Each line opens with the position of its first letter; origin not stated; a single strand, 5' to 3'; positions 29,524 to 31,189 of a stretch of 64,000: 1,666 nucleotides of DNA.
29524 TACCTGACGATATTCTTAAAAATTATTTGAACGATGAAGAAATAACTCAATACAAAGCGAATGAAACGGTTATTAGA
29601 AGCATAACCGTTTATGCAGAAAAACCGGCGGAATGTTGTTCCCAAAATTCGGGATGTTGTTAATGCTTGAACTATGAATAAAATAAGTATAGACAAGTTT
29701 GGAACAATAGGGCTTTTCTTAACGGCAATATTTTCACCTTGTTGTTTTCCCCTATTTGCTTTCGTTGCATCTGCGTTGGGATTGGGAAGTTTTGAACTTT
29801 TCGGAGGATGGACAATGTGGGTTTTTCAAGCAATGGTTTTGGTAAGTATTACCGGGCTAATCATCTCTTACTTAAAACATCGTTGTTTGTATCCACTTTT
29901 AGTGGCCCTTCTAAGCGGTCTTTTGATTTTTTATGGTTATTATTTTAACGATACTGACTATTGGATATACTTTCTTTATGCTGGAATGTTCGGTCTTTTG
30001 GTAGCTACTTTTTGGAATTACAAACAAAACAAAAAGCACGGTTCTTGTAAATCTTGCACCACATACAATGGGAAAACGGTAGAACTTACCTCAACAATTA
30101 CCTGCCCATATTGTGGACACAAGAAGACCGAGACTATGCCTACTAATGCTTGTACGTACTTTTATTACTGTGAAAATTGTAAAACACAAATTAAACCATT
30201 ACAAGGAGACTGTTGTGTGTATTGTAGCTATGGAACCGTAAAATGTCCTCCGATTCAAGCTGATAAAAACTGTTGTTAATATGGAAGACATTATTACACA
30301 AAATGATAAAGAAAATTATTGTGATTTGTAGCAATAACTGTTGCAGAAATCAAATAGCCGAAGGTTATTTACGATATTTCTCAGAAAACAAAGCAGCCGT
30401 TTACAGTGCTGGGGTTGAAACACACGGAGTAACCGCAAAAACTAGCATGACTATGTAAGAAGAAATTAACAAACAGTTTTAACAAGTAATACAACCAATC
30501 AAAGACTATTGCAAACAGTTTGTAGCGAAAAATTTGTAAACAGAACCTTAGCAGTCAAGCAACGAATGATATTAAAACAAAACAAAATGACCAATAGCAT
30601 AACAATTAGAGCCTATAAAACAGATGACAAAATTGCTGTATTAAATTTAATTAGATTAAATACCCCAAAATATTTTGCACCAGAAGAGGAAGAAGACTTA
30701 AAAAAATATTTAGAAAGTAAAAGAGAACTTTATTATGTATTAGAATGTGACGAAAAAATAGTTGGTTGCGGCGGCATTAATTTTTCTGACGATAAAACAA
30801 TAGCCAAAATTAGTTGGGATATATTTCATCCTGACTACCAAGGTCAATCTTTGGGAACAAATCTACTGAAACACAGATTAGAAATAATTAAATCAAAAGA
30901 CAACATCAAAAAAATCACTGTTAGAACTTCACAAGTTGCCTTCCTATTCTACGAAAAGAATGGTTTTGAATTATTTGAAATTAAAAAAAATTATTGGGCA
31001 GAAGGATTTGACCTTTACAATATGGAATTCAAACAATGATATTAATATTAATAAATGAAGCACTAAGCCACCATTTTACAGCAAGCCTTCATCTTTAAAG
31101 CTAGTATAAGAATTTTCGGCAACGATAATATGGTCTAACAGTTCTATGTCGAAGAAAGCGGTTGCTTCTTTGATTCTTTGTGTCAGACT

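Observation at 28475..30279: Sensor, methyltransferase and membrane protein of one operon all end in a vicinal Cys-Cys encoded by the identical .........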

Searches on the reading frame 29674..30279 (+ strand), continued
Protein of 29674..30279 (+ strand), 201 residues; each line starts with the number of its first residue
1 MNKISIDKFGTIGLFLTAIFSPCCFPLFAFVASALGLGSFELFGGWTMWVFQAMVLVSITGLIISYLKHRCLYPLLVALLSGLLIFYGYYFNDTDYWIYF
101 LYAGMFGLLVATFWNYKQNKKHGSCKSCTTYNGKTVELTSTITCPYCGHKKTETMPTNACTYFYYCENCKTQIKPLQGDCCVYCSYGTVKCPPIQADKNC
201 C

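Call 86: find_encoding_contigs(protein=P0002, flank=3500, max_places=4)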
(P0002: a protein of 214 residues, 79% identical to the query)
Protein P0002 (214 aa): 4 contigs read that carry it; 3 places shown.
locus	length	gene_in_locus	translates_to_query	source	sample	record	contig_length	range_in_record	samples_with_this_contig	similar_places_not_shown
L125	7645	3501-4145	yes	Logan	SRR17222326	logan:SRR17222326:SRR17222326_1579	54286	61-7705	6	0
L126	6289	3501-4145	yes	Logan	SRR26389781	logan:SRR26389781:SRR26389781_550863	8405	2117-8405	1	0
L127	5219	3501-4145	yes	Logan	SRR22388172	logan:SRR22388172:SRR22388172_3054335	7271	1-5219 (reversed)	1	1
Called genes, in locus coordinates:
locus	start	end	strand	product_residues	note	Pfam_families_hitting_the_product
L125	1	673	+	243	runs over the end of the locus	?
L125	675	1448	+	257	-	PF00149:Metallophos, PF12850:Metallophos_2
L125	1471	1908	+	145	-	-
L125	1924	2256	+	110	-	PF01597:GCV_H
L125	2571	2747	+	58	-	-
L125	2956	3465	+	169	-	-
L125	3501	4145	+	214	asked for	PF03203:MerC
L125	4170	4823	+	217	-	PF13489:Methyltransf_23 (weak), PF05891:Methyltransf_PK (weak), PF05401:NodS (weak), PF08241:Methyltransf_11, PF08242:Methyltransf_12, PF13649:Methyltransf_25, PF13847:Methyltransf_31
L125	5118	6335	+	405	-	PF02417:Chromate_transp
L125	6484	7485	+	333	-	PF07485:DUF1529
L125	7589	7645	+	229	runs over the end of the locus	PF00072:Response_reg, PF00486:Trans_reg_C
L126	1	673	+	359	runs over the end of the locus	PF01758:SBF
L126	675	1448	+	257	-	PF00149:Metallophos, PF12850:Metallophos_2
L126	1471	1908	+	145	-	-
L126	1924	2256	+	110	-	PF01597:GCV_H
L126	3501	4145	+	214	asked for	PF03203:MerC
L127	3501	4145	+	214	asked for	PF03203:MerC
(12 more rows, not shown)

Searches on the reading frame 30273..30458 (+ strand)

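Call 3: search_protein_families(library=pfam, proteins=[window:30273-30458:+], max_evalue=0.01)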
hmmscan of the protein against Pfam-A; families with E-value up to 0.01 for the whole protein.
window:30273-30458:+ (61 aa): 1 family
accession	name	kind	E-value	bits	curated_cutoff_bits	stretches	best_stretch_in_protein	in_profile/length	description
PF01451.26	LMWPc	-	1.7e-05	25.5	23.2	1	15-56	1-46/144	Low molecular weight phosphotyrosine protein phosphatase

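Call 4: search_protein_families(library=ncbifam, proteins=[window:30273-30458:+], max_evalue=0.01)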
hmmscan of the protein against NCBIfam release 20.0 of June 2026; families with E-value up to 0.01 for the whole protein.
window:30273-30458:+ (61 aa): 5 families
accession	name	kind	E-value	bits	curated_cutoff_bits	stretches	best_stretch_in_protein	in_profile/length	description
NF010053.0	PRK13530.1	subfamily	2.5e-11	44.1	215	1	13-58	4-49/133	arsenate reductase (thioredoxin)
TIGR02691.1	arsC_pI258_fam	equivalog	6.3e-11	42.6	174.3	1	16-58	2-44/129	arsenate reductase (thioredoxin)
TIGR02689.1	ars_reduc_gluta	equivalog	1.2e-07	32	157.6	1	13-55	1-43/126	arsenate reductase, glutathione/glutaredoxin type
NF007520.0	PRK10126.1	equivalog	0.00054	20.4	243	1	11-49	1-38/147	low molecular weight protein-tyrosine-phosphatase Wzb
NF008486.0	PRK11391.1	equivalog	0.0018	18.8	247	1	11-49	5-42/148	phosphotyrosine-protein phosphatase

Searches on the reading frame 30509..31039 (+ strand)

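Call 3: search_protein_families(library=pfam, proteins=[window:30509-31039:+], max_evalue=0.01)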
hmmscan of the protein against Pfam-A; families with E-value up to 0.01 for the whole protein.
window:30509-31039:+ (176 aa): 5 families
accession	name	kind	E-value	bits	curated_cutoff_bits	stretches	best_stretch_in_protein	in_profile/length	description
PF00583.31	Acetyltransf_1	-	1.1e-13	51.9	20.7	1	47-153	4-116/116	Acetyltransferase (GNAT) family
PF13508.13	Acetyltransf_7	-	1.8e-13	51.1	27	1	72-154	2-83/84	Acetyltransferase (GNAT) domain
PF13673.13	Acetyltransf_10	-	2.2e-13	50.8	23.6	1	61-174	19-126/128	Acetyltransferase (GNAT) domain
PF13527.13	Acetyltransf_9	-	0.0003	21.2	25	1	33-155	2-126/127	Acetyltransferase (GNAT) domain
PF13302.13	Acetyltransf_3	-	0.0007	20.7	25.4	1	32-141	3-122/138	Acetyltransferase (GNAT) domain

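Call 4: search_protein_families(library=ncbifam, proteins=[window:30509-31039:+], max_evalue=0.01)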
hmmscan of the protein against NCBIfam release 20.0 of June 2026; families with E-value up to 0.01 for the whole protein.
window:30509-31039:+ (176 aa): 11 families
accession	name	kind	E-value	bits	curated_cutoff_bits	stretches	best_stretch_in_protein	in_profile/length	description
TIGR01575.1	rimI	equivalog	2.2e-13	50.5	86.4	1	52-166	10-125/132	ribosomal protein S18-alanine N-acetyltransferase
NF003641.0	PRK05279.1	equivalog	6.3e-09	35.2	344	1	32-159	296-418/441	amino-acid N-acetyltransferase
NF005840.0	PRK07757.1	equivalog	4.5e-07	29.9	154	1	74-156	43-121/153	N-acetyltransferase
NF007025.1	PRK09491.1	equivalog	2.7e-06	27.4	173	1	76-164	42-130/145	ribosomal protein S18-alanine N-acetyltransferase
TIGR01890.1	N-Ac-Glu-synth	equivalog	3.2e-05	23.1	202.85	1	31-155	283-402/429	amino-acid N-acetyltransferase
NF005921.0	PRK07922.1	equivalog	0.0001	22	180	1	27-156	3-126/170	amino-acid N-acetyltransferase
NF002959.0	PRK03624.1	equivalog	0.00029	20.6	124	1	26-154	2-130/147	GNAT family acetyltransferase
TIGR03585.1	PseH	equivalog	0.00031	20.8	93.1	1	68-164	46-144/156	UDP-4-amino-4,6-dideoxy-N-acetyl-beta-L-altrosamine N-acetyltransferase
TIGR03827.1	GNAT_ablB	equivalog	0.00076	19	205.1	1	18-132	103-217/266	putative beta-lysine N-acetyltransferase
NF000360.1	sat4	exception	0.00083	19.5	380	1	59-164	58-164/180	streptothricin N-acetyltransferase Sat4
NF040501.1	resist_ArsN2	equivalog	0.00086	18.9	125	1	68-157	19-105/133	arsenic resistance N-acetyltransferase ArsN2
